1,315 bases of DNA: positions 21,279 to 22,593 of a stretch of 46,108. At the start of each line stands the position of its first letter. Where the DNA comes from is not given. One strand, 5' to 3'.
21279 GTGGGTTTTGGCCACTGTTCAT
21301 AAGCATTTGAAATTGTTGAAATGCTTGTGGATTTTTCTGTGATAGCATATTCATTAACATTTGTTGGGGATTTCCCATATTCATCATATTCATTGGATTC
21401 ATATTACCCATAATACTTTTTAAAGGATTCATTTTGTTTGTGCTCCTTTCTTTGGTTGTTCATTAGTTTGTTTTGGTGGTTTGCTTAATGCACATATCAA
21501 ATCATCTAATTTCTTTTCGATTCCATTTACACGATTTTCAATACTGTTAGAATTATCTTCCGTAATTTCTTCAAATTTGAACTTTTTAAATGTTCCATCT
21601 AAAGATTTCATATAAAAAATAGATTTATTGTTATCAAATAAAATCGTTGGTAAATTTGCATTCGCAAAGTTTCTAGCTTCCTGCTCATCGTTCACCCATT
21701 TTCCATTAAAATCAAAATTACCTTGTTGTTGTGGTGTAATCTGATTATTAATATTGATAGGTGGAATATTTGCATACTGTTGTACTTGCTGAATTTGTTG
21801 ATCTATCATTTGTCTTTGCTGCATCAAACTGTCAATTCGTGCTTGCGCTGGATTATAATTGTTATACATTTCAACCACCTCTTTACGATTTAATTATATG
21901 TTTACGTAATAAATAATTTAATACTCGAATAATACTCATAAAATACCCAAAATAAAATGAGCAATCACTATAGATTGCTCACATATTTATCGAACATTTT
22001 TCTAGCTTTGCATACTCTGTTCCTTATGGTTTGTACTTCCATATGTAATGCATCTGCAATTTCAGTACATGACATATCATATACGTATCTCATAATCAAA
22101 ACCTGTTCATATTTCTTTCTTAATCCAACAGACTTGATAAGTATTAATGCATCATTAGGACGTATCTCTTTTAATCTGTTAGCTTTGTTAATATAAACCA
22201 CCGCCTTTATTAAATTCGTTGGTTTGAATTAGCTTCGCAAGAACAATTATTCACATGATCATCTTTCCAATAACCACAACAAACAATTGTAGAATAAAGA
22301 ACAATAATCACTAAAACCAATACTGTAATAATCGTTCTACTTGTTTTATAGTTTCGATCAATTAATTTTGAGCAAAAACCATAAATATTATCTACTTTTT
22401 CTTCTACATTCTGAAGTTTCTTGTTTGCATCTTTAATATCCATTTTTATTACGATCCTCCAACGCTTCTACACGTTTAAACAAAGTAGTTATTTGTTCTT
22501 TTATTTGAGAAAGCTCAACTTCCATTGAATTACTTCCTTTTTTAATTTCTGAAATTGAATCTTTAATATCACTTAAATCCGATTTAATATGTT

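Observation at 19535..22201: Six-gene cargo block wedged inside the XkdX/XhlA-holin-endolysin cassette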

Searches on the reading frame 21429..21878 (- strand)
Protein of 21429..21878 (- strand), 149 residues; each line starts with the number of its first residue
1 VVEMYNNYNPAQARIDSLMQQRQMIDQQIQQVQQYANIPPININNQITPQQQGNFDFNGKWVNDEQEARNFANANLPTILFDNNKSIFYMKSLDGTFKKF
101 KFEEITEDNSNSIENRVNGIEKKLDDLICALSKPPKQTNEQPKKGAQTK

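Call 3: search_protein_families(library=pfam, proteins=[window:21429-21878:-], max_evalue=1)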
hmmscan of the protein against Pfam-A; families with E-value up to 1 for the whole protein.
window:21429-21878:- (149 aa): 3 families
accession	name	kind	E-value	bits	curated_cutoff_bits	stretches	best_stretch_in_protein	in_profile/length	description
PF01920.25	Prefoldin_2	-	0.079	13.4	27.6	1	3-34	2-33/106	Prefoldin subunit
PF16421.10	E2F_CC-MB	-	0.093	13.3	33.9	0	12-35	2-25/96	E2F transcription factor CC-MB domain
PF14064.11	HmuY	-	0.22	12.1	27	1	23-110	79-147/157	HmuY protein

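Call 4: search_protein_families(library=phrogs, proteins=[window:21429-21878:-], max_evalue=0.1)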
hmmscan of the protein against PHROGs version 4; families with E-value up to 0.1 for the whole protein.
window:21429-21878:- (149 aa): 2 families
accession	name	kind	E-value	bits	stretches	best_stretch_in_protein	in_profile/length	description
phrog_21718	-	unknown function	0.0001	23.3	1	5-107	16-108/159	-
phrog_24782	-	unknown function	0.052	14.5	1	103-131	50-78/82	-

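Call 13: search_protein_families(library=ncbifam, proteins=[window:21429-21878:-], max_evalue=1)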
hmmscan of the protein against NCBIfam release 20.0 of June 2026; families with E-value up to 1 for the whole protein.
window:21429-21878:- (149 aa): 0 families

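Call 14: search_protein_families(library=padloc, proteins=[window:21429-21878:-], max_evalue=0.1)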
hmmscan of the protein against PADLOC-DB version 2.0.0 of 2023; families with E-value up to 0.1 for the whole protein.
window:21429-21878:- (149 aa): 2 families
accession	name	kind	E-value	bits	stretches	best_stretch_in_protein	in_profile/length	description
PDLC00457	JetA1|JetA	-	0.0077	13.2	1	11-34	146-169/480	DUF3375 domain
PDLC00460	JetA1|JetA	-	0.037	10.7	1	11-34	145-168/487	DUF3375 domain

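Call 30: find_homologous_proteins(query=window:21429-21869:-)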
Query window:21429-21869:- (146 aa): 101 proteins with E <= 0.001 among 102 candidates.
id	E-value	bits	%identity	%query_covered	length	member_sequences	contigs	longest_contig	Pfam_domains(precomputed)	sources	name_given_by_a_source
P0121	4.6e-85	300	95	100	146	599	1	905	-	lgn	-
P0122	7.9e-79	280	97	92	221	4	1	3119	PF18573.8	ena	-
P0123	6.1e-75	268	98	86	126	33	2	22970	-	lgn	-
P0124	3.1e-74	265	96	88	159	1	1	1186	-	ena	-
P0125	1.6e-62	227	84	88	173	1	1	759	-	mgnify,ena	mgnify:CR=1 FL=1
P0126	2.5e-62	227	80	88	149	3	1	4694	-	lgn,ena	-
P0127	5.7e-62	226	76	96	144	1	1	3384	-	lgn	-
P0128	4.6e-61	223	79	90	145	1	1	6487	-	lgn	-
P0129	1.6e-54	202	75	88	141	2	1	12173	-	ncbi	-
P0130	2.4e-54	201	75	88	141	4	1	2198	-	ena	-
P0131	8.5e-51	189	65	99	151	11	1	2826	-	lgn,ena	-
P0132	3.0e-50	188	60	97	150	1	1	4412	-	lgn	-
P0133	3.6e-50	187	66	89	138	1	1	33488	-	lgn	-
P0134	4.9e-50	187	67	86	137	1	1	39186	-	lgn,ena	-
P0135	6.5e-50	187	67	86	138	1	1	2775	-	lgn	-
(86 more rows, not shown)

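Call 33: search_solved_structures(query=A2, max_evalue=10)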
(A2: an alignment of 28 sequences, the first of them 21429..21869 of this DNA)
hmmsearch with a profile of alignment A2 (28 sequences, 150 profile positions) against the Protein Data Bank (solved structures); distinct sequences matched with E-value up to 10: 6.
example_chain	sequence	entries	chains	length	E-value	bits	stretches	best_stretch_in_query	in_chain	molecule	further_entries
9e5c_6p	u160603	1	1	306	0.027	17.3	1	70-147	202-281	Dynein arm light chain, axonemal, putative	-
6uen_B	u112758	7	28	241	0.12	15.3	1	95-129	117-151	the phosphoprotein (P) of human respiratory syncytial virus | Phosphoprotein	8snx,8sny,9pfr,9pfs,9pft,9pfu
9ecv_B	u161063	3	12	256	0.12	15.2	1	95-129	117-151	Phosphoprotein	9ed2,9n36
6pzk_B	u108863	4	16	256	0.14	15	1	95-129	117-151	Phosphoprotein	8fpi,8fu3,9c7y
7o92_A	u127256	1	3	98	1.5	11.6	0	106-133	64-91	hypothetical protein UY81_C0065G0003 residues 18-54 from Candidatus Giovannonibacteria bac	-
6nr8_3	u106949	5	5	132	8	9.3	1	86-136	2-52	Prefoldin subunit 3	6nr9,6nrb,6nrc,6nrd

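Call 40: predict_structure(alignment_id=A2)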
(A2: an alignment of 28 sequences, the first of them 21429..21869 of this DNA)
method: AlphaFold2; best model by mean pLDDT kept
length: 146 residues; sequences in the alignment: 28
mean_pLDDT: 72.5   pTM: 0.37
mean pLDDT of the five models: 72.5, 72.3, 71.4, 71.0, 68.6
residues with pLDDT >= 90: 35; 70-90: 53; 50-70: 29; < 50: 29
segments of 3 or more residues with pLDDT < 50: 34-52, 134-139
pLDDT, mean of each block of 10 residues (from residue 1): 60 78 69 45 45 75 87 88 93 93 72 87 85 52 51
secondary structure, 60 per line:
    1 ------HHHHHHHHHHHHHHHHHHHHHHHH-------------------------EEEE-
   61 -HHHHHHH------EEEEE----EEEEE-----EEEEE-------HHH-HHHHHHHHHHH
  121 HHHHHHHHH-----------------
elements in order: H7-30 E56-59 H62-68 E75-79 E84-88 E94-98 H110-129
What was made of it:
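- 21429..21869 (-): B: 146-aa protein (phrog_21718). It has a Q/N-rich N-terminal helix, an invariant PPININN linker, a small alpha/beta domain, a C-terminal helix and a basic tail. Call 40 (AF2 pLDDT about 90 for residues 56-98).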

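Call 43: fold_search(model_id=the predicted structure, library=pdb)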
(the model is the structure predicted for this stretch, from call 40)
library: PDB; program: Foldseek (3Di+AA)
matches with E <= 10: 527; with E <= 0.001: 0
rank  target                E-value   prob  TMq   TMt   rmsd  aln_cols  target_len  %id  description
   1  1xqa_B                2.1e-01  0.23  0.16  0.19  18.0        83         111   19  Structure of a possible Glyoxalase from Bacillus cereus (released 2004-11-23)
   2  6thc_C                2.2e-01  0.66  0.24  0.17  19.3        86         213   12  Crystal structure of Mycobacterium smegmatis CoaB in complex with CTP and (4-hydroxyphenyl)(2,3,4-trihydroxyphenyl)met (released 2020-11-25)
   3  6aim_B                3.1e-01  0.51  0.22  0.11  19.1        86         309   16  Cab2 mutant H337A complex with phosphopantothenate-cysteine (released 2019-03-20)
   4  5lhz_A                3.3e-01  0.66  0.19  0.33  19.3        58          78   12  PB3 Domain of Human PLK4 in Complex with Coiled-Coil Domain of STIL (released 2017-03-01)
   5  6aik_B                3.3e-01  0.44  0.22  0.12  19.2        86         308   17  Cab2 mutant H337A complex with phosphopantothenoyl-CMP (released 2019-03-20)
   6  5lhz_C                4.6e-01  0.57  0.19  0.34  19.3        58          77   12  PB3 Domain of Human PLK4 in Complex with Coiled-Coil Domain of STIL (released 2017-03-01)
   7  5nko_MODEL_1_A        4.6e-01  0.38  0.23  0.42  10.3        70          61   16  Solution structure of the C-terminal domain of S. aureus Hibernating Promoting Factor (CTD-SaHPF) (released 2017-07-05)
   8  9bnb_A                5.2e-01  0.60  0.25  0.51   3.3        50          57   16  Collagen XVIII trimerization domain with introduced inter-chain disulfide bond, G(-1)C-L5C (released 2025-08-27)
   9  9bnb_B                5.6e-01  0.63  0.25  0.53   3.1        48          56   14  Collagen XVIII trimerization domain with introduced inter-chain disulfide bond, G(-1)C-L5C (released 2025-08-27)
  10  5lhz_B                5.6e-01  0.54  0.19  0.34  19.2        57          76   18  PB3 Domain of Human PLK4 in Complex with Coiled-Coil Domain of STIL (released 2017-03-01)
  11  8fxh_A                5.6e-01  0.33  0.21  0.06  13.6        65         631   12  Cryo-EM structure of Stanieria sp. CphA2 (released 2023-06-14)
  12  8i4x_B                6.0e-01  0.28  0.20  0.04  11.0        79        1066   16  Cryo-EM structure of 5-subunit Smc5/6 (released 2024-06-26)
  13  8fxi_A                6.8e-01  0.47  0.23  0.07   4.6        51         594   12  Cryo-EM structure of Stanieria sp. CphA2 in complex with ADPCP and 4x(beta-Asp-Arg) (released 2023-06-14)
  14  7a5e_B                6.8e-01  0.25  0.18  0.08   8.9        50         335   14  OSM-3 kinesin motor domain complexed with Mg.AMPPNP (released 2021-02-03)
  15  9bnc_B                8.3e-01  0.54  0.26  0.54   3.0        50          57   16  Collagen XVIII trimerization domain with introduced inter-chain disulfide bond, E31C-V37C (released 2025-08-27)
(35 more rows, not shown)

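Call 64: fold_search(model_id=the predicted structure, library=viral)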
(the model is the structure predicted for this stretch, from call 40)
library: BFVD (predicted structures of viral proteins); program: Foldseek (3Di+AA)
matches with E <= 10: 845; with E <= 0.001: 15
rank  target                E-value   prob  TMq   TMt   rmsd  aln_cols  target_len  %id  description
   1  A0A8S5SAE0            1.1e-13  1.00  0.46  0.47  17.0       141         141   52  Phosphoprotein [Siphoviridae sp. ct0D87]
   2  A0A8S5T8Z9            1.8e-05  1.00  0.31  0.33  23.4       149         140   26  Uncharacterized protein [Siphoviridae sp. ctmIh35]
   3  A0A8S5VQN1            4.9e-05  1.00  0.30  0.35  12.8       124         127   18  (no name in the UniProt tables at hand)
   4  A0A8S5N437            5.3e-05  1.00  0.25  0.24  14.6       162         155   22  Uncharacterized protein [Podoviridae sp. ctiJY10]
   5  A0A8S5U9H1            1.3e-04  1.00  0.40  0.44   9.1       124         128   18  Zipper dimerization domain transcription factor-like protein [Siphoviridae sp. ctKNZ79]
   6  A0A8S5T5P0            1.9e-04  1.00  0.37  0.26  17.1       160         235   18  Uncharacterized protein [Siphoviridae sp. ctL7J9]
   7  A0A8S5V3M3            2.3e-04  1.00  0.32  0.32   9.3       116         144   21  Uncharacterized protein [Myoviridae sp. ctk6V34]
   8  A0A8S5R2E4            2.8e-04  1.00  0.34  0.34  13.0       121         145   24  Uncharacterized protein [Siphoviridae sp. ctWWc42]
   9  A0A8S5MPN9            3.9e-04  1.00  0.37  0.49  15.1       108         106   22  Uncharacterized protein [Podoviridae sp. ctoqT5]
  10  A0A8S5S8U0            3.9e-04  1.00  0.31  0.28  17.0       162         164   24  Uncharacterized protein [Phage sp. ctGns7]
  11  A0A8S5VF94            4.2e-04  1.00  0.29  0.31  11.7       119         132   21  Uncharacterized protein [Siphoviridae sp. ctbxa26]
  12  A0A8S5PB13            5.4e-04  1.00  0.30  0.34  14.7       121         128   20  Membrane fusogenic activity protein [Siphoviridae sp. ctc6d98]
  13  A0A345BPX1            5.4e-04  1.00  0.33  0.29   8.3       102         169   22  (no name in the UniProt tables at hand)
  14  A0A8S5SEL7            7.1e-04  1.00  0.32  0.31   9.5       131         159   19  Uncharacterized protein [Caudovirales sp. ctrNG92]
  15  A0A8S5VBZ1            8.7e-04  1.00  0.32  0.30  15.4       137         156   20  Uncharacterized protein [Siphoviridae sp. ctKsH2]
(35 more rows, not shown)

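Call 78: search_dna_similar(query=window:21429-21869:-, collection=phages, mode=protein, max_rows=40, max_evalue=0.01)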
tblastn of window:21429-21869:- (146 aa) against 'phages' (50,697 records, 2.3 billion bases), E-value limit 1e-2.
No match.
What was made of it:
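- Tried and rejected: Other sequence searches. tblastn of B against phages found no match (call 78).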

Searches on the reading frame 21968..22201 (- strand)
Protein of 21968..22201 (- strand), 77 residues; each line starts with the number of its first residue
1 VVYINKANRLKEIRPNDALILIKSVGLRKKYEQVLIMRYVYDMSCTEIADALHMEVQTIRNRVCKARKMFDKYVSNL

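Call 3: search_protein_families(library=pfam, proteins=[window:21968-22201:-], max_evalue=1)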
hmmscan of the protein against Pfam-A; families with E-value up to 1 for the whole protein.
window:21968-22201:- (77 aa): 8 families
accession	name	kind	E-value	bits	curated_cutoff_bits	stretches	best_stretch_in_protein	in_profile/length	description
PF08281.18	Sigma70_r4_2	-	2e-10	40.6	25.7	1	27-68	11-52/54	Sigma-70, region 4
PF04545.22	Sigma70_r4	-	7e-05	22.7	24.1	1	32-67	10-45/50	Sigma-70, region 4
PF06530.18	Phage_antitermQ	-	0.0002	21.7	26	1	28-74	64-110/118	Phage antitermination protein Q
PF04297.20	UPF0122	-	0.00029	21.5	22.7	1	27-76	18-67/101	Putative helix-turn-helix protein, YlxM / p13 like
PF13556.12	HTH_30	-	0.0023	18.1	27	1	41-70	11-40/59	PucR C-terminal helix-turn-helix domain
PF15219.11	TEX12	-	0.063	14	27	1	28-68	42-82/85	Testis-expressed 12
PF13384.12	HTH_23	-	0.077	13.3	24.6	1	32-62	6-37/50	Homeodomain-like domain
PF12840.13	HTH_20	-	0.13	12.7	27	1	43-62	19-38/51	Helix-turn-helix domain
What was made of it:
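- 21968..22201 (-): A: 77-aa sigma-70 region-4-type HTH protein, the inferred activator of the cassette promoter. Pfam Sigma70_r4_2 E=2e-10 (call 3).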

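Call 4: search_protein_families(library=phrogs, proteins=[window:21968-22201:-], max_evalue=0.1)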
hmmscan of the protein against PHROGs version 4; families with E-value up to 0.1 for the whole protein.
window:21968-22201:- (77 aa): 11 families
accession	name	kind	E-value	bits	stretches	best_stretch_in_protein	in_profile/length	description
phrog_1740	-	transcription regulation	6.7e-08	32.5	1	27-74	169-216/567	RNA polymerase sigma factor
phrog_36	-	transcription regulation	1.9e-06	28.6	1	27-73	140-186/220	transcriptional regulator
phrog_79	-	transcription regulation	1.5e-05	25.7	1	33-76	96-139/156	anti-termination protein Q-like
phrog_3512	-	transcription regulation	0.00048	21.3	1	22-68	61-107/130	sigma factor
phrog_248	-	transcription regulation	0.0056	17.8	1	23-66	88-129/161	transcriptional activator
phrog_323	-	transcription regulation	0.018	15.6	1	24-73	145-195/319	transcriptional regulator, D5-like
phrog_3855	-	DNA, RNA and nucleotide metabolism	0.021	16.2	1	42-69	79-106/115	HTH DNA binding protein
phrog_1190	-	transcription regulation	0.027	15.3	1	32-75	117-160/167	RNA polymerase sigma factor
phrog_1558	-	unknown function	0.049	14.5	1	30-66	122-160/178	-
phrog_6081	-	unknown function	0.064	13.8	1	28-67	54-92/169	-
phrog_12061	-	unknown function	0.087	13.7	1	33-72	57-96/111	-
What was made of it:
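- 21968..22201 (-): PHROG sigma factor and Q-like hits (call 4).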

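Call 13: search_protein_families(library=ncbifam, proteins=[window:21968-22201:-], max_evalue=1)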
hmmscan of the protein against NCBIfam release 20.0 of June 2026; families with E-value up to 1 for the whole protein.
window:21968-22201:- (77 aa): 51 families (the best 25 are shown)
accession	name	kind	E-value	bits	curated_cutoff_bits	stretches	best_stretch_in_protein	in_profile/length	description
NF007223.0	PRK09641.1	equivalog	1.3e-08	34.9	209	1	26-74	136-184/187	RNA polymerase sigma factor SigW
NF008888.0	PRK11922.1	equivalog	7.6e-08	32.2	204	1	27-74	149-196/231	RNA polymerase sigma factor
NF009195.0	PRK12543.1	subfamily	1.5e-07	31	197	1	26-69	130-173/192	RNA polymerase sigma factor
NF008891.0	PRK11924.1-5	subfamily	4.9e-07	30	259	1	20-73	109-162/171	RNA polymerase sigma factor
TIGR02948.1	SigW_bacill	equivalog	1.1e-06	28.8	243.1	1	26-75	136-185/187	RNA polymerase sigma factor SigW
NF053879.1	RNAPolSigSigVBac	equivalog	1.1e-06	28.4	190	1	27-71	108-152/160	RNA polymerase sigma factor SigV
TIGR02937.1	sigma70-ECF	superfamily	1.3e-06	28.2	42.9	1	26-71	117-162/165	sigma-70 family RNA polymerase sigma factor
TIGR02954.1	Sig70_famx3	hypoth_equivalog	2e-06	27.6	188.5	1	12-74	104-167/170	RNA polymerase sigma-70 factor, TIGR02954 family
NF058625.1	sigma_PG0214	equivalog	3.2e-06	27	130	1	26-73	113-160/170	GFO_1088 family ECF-type sigma factor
TIGR02983.1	SigE-fam_strep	subfamily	4.5e-06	26.6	141.55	1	27-70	111-154/162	SigE family RNA polymerase sigma factor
NF006930.0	PRK09415.1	subfamily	1e-05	25.4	198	1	21-73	122-174/179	RNA polymerase factor sigma C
TIGR02985.1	Sig70_bacteroi1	subfamily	1.3e-05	25.4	126.4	1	27-70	115-158/162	RNA polymerase sigma-70 factor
NF009174.0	PRK12522.1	equivalog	1.5e-05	25.1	217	1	26-75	119-168/175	RNA polymerase sigma factor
NF007216.0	PRK09638.1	equivalog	4.8e-05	23.2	194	1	26-72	126-172/180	RNA polymerase sigma factor SigY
NF009185.0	PRK12533.1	equivalog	6.8e-05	22.6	248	1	27-74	146-193/231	RNA polymerase sigma factor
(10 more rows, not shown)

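Call 14: search_protein_families(library=padloc, proteins=[window:21968-22201:-], max_evalue=0.1)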
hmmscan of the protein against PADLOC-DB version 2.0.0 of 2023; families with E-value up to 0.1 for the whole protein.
window:21968-22201:- (77 aa): 0 families

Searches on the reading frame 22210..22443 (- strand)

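Call 3: search_protein_families(library=pfam, proteins=[window:22210-22443:-], max_evalue=1)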
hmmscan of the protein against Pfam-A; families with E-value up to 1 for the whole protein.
window:22210-22443:- (77 aa): 3 families
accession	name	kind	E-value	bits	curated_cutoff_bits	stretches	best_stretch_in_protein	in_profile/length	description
PF05814.16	Ac76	-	0.077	13.5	22.5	1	26-59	15-46/83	Orf76 (Ac76)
PF11124.14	Pho86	-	0.077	12.8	29.3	1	10-69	73-130/291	Inorganic phosphate transporter chaperone Pho86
PF04210.18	MtrG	-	0.25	11.7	27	1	2-26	11-35/64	Tetrahydromethanopterin S-methyltransferase, subunit G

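Call 4: search_protein_families(library=phrogs, proteins=[window:22210-22443:-], max_evalue=0.1)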
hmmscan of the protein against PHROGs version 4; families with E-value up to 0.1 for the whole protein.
window:22210-22443:- (77 aa): 4 families
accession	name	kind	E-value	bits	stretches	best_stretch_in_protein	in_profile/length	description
phrog_32383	-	unknown function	0.0048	18.1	1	24-46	18-40/53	-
phrog_12444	-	unknown function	0.04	15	1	2-29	10-37/63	-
phrog_25957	-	unknown function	0.043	14.9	1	54-75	18-39/45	-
phrog_12086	-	unknown function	0.087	13.8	0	37-62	3-28/55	-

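Call 13: search_protein_families(library=ncbifam, proteins=[window:22210-22443:-], max_evalue=1)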
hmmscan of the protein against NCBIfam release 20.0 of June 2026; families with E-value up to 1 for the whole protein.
window:22210-22443:- (77 aa): 2 families
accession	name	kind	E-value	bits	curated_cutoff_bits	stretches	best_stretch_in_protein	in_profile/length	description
TIGR01149.1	mtrG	equivalog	0.032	14.1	50.65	1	2-38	13-47/70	tetrahydromethanopterin S-methyltransferase subunit MtrG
NF042931.1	SAG1386_EF1546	equivalog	0.14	12.3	80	1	29-71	21-63/158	SAG1386/EF1546 family surface-associated protein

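Call 14: search_protein_families(library=padloc, proteins=[window:22210-22443:-], max_evalue=0.1)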
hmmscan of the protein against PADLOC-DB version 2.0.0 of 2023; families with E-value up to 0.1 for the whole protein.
window:22210-22443:- (77 aa): 0 families
